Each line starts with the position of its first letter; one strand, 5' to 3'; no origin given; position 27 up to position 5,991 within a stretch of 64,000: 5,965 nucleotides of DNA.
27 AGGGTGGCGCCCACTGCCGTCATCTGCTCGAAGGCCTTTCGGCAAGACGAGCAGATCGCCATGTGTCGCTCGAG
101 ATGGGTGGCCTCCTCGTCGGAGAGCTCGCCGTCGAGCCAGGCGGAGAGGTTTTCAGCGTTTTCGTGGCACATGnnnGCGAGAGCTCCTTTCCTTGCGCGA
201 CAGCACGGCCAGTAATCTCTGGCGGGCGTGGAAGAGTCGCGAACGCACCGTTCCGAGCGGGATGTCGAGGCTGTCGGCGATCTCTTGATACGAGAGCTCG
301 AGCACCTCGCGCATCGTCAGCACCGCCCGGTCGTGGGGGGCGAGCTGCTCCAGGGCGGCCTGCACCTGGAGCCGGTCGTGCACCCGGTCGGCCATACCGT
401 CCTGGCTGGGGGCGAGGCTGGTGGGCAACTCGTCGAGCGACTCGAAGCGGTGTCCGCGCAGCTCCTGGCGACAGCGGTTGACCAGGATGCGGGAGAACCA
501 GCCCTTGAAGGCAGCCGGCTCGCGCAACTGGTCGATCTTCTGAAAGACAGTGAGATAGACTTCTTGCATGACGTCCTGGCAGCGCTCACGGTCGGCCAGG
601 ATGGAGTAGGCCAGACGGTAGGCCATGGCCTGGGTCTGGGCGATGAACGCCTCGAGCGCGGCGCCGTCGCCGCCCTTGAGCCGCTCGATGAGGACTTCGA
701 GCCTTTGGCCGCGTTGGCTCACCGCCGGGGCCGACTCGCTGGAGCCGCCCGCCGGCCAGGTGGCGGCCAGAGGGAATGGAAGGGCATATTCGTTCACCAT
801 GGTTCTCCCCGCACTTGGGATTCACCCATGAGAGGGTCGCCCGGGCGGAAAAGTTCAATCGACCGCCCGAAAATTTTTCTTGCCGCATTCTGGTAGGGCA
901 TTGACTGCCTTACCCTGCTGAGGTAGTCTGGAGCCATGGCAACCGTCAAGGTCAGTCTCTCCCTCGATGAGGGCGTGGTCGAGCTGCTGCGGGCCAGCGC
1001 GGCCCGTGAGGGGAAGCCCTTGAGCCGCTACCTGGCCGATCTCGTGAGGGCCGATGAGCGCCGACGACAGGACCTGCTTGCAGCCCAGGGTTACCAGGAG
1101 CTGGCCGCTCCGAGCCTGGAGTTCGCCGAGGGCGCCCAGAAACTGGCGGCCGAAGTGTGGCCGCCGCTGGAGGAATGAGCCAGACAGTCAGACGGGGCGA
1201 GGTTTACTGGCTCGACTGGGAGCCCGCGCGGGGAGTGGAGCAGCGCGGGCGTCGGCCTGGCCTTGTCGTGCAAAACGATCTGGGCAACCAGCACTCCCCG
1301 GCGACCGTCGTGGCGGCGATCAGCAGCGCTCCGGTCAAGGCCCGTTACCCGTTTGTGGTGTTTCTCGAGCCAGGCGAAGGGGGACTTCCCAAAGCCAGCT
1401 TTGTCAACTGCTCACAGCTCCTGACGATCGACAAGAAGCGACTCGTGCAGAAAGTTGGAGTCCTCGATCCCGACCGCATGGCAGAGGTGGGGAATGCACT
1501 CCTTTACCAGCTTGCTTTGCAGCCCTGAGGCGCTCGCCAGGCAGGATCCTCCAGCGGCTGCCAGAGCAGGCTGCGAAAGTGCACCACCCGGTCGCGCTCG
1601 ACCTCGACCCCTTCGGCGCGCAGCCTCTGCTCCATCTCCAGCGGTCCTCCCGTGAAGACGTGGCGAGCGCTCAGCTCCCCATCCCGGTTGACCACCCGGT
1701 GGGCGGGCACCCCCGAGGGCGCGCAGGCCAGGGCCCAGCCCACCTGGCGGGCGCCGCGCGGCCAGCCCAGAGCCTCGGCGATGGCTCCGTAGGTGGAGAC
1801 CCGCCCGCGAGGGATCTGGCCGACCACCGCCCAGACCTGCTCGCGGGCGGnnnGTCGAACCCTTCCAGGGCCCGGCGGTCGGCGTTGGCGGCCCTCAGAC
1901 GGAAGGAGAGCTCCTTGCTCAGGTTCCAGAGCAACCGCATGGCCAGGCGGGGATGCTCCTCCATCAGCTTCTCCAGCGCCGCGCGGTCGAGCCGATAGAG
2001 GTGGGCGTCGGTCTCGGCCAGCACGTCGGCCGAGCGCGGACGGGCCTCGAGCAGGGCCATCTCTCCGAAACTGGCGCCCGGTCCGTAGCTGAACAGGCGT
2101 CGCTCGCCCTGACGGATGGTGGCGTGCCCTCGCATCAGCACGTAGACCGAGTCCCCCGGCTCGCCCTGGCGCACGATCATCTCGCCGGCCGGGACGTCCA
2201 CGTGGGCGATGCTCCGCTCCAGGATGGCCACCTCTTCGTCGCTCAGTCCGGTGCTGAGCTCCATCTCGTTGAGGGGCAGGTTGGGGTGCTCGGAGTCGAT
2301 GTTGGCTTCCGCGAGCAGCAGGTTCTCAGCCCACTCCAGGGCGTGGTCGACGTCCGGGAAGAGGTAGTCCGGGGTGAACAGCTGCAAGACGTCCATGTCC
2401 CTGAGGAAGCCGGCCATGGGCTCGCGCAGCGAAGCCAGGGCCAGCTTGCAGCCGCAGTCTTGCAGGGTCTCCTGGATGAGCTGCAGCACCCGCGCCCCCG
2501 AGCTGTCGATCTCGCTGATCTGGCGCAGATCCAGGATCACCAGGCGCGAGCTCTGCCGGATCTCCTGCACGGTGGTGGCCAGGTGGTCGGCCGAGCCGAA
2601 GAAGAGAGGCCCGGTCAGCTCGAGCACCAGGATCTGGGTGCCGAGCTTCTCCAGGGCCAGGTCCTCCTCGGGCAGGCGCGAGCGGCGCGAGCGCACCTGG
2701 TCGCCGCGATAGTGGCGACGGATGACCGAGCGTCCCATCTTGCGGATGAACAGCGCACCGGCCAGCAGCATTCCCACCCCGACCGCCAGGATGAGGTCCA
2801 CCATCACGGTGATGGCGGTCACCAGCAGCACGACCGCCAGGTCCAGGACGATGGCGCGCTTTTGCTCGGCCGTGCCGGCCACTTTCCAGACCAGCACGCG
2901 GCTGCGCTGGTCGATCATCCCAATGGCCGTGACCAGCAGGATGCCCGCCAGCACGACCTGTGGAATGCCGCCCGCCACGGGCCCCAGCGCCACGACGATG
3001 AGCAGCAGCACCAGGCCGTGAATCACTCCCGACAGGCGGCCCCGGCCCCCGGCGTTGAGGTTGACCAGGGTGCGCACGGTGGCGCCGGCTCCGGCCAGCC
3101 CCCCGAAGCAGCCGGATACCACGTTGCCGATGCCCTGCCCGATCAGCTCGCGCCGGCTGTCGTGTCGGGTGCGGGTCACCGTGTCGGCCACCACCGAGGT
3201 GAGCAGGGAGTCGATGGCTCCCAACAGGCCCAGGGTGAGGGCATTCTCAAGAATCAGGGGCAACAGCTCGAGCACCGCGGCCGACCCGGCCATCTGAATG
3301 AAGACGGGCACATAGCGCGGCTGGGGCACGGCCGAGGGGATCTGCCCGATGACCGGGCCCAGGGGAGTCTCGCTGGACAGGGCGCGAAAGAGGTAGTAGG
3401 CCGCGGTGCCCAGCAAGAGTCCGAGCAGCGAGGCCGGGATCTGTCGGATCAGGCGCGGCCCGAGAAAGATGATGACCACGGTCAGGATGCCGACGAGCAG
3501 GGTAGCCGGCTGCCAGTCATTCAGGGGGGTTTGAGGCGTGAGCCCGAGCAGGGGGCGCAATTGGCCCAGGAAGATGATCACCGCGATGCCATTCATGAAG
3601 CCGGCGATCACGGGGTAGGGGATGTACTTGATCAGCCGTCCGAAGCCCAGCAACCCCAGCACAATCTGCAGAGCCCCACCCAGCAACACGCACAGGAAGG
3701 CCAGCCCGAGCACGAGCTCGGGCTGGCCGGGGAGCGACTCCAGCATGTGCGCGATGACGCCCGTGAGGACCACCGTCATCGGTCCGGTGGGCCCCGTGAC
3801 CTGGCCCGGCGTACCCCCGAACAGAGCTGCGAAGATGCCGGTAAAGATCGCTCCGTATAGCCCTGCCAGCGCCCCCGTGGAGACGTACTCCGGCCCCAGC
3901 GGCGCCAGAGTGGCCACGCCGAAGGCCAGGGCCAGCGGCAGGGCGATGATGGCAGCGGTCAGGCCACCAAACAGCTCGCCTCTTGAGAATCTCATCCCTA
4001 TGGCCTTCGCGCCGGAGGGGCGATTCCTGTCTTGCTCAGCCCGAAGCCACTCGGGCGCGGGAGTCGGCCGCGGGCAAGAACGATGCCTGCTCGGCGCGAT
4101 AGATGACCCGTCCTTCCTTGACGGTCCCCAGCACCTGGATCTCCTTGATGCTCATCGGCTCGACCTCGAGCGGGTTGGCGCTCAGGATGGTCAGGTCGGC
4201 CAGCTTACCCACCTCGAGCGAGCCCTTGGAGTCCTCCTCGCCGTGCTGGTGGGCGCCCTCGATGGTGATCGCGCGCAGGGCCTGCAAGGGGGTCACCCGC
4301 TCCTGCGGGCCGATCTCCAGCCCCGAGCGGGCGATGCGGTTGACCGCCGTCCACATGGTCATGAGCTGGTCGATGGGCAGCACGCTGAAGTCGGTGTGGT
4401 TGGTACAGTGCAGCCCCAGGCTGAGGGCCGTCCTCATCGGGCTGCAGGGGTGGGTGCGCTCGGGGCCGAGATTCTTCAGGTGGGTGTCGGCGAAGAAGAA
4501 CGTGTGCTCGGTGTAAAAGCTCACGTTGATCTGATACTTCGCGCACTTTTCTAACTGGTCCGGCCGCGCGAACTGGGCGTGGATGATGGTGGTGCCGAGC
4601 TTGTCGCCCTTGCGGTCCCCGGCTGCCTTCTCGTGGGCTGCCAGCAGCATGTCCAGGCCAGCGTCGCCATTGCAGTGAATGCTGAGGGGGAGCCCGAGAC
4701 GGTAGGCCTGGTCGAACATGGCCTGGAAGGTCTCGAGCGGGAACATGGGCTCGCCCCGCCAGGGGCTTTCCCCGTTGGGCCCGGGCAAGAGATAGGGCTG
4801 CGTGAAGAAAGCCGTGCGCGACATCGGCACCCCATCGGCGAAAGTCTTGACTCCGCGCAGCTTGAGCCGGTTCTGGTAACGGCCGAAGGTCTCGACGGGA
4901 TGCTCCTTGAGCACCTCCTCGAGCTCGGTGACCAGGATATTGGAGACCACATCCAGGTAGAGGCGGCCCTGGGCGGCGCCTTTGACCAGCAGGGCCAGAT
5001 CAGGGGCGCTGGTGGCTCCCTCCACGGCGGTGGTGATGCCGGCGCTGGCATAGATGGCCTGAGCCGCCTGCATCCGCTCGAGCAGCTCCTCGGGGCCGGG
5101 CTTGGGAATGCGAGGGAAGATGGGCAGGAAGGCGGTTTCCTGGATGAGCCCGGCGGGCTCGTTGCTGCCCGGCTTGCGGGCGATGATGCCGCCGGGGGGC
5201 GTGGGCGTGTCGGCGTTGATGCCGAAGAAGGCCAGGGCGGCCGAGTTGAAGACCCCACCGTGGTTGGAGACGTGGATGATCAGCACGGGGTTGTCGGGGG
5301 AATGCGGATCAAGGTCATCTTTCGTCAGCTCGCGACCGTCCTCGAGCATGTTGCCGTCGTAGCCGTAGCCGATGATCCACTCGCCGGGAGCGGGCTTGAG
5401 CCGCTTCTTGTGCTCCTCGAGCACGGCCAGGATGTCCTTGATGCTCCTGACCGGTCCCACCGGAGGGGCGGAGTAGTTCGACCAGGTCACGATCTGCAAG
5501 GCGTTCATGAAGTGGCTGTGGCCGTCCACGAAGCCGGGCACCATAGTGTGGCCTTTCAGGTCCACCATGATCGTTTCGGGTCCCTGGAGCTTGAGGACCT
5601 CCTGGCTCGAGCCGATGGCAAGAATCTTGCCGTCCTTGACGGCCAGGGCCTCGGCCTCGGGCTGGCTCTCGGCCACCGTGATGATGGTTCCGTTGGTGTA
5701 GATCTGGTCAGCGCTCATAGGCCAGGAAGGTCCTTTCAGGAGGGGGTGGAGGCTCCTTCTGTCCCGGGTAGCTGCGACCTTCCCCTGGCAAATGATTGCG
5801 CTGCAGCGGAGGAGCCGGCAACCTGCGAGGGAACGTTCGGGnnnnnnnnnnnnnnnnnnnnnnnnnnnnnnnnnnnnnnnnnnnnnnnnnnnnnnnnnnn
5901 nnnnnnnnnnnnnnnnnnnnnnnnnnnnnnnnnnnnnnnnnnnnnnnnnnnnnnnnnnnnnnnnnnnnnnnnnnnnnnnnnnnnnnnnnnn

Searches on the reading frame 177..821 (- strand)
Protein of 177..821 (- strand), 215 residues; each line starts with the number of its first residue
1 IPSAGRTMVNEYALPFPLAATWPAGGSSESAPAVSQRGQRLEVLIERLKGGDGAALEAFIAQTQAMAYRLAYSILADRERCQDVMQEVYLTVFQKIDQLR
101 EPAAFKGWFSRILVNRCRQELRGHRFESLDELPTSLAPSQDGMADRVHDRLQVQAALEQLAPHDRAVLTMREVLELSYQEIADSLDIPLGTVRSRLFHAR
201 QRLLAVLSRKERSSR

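Call 46: search_protein_families(library=pfam, proteins=[window:177-821:-], max_evalue=0.001)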
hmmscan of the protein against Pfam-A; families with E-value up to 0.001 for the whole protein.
window:177-821:- (215 aa): 4 families
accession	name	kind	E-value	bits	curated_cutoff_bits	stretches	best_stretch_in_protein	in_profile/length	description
PF08281.18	Sigma70_r4_2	-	6e-18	64.7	25.7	1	151-203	2-54/54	Sigma-70, region 4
PF04542.20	Sigma70_r2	-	3.7e-12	46.3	24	1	60-125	2-69/71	Sigma-70 region 2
PF04545.22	Sigma70_r4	-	5e-12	45.6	24.1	1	156-203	1-48/50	Sigma-70, region 4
PF07638.17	Sigma70_ECF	-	0.00037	20.9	21.1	0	108-204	82-180/185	ECF sigma factor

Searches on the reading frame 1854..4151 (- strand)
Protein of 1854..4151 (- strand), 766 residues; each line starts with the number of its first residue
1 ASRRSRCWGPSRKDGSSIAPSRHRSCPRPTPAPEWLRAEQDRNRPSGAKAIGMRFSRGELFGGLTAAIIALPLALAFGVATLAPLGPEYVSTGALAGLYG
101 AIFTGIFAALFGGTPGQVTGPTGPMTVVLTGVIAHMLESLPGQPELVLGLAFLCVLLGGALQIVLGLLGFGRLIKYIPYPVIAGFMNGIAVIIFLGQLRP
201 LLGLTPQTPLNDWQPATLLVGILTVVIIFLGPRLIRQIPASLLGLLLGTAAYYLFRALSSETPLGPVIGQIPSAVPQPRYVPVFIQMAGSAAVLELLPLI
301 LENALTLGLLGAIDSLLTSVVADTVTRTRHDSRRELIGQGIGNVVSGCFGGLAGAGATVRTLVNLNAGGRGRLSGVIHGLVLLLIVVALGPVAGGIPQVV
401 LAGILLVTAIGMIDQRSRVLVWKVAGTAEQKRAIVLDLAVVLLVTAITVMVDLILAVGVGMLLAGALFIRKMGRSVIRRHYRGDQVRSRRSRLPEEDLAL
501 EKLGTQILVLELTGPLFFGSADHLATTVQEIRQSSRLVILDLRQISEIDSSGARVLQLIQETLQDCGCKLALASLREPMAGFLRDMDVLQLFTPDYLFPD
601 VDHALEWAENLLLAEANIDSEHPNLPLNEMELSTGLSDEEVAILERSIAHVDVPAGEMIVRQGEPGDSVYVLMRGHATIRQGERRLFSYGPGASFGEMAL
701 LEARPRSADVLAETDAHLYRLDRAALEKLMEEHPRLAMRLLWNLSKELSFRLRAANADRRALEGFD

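Call 46: search_protein_families(library=pfam, proteins=[window:1854-4151:-], max_evalue=0.001)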
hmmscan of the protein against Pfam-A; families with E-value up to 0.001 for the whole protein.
window:1854-4151:- (766 aa): 4 families
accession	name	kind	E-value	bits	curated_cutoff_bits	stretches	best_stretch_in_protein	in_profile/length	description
PF00916.26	Sulfate_transp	-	2.7e-69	234.2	23.2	1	58-424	3-369/380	Sulfate permease family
PF00027.35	cNMP_binding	-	1.2e-20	73.7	27.5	1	652-733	3-89/89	Cyclic nucleotide-binding domain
PF01740.26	STAS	-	3.4e-13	49.7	22.6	1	506-603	9-105/106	STAS domain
PF13466.11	STAS_2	-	0.0006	20.4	29.2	0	510-584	1-75/80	STAS domain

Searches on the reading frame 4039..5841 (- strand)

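Call 46: search_protein_families(library=pfam, proteins=[window:4039-5841:-], max_evalue=0.001)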
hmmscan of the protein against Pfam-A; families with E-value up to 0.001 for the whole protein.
window:4039-5841:- (601 aa): 3 families
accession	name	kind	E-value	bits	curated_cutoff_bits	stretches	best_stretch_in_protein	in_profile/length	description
PF07969.17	Amidohydro_3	-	4e-104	350.2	29.7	1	93-581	3-472/472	Amidohydrolase family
PF01979.26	Amidohydro_1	-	4.3e-15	56.2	25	1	364-577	129-342/345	Amidohydrolase family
PF01026.27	TatD_DNase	-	0.00069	19.5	27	0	370-448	109-180/253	TatD related DNase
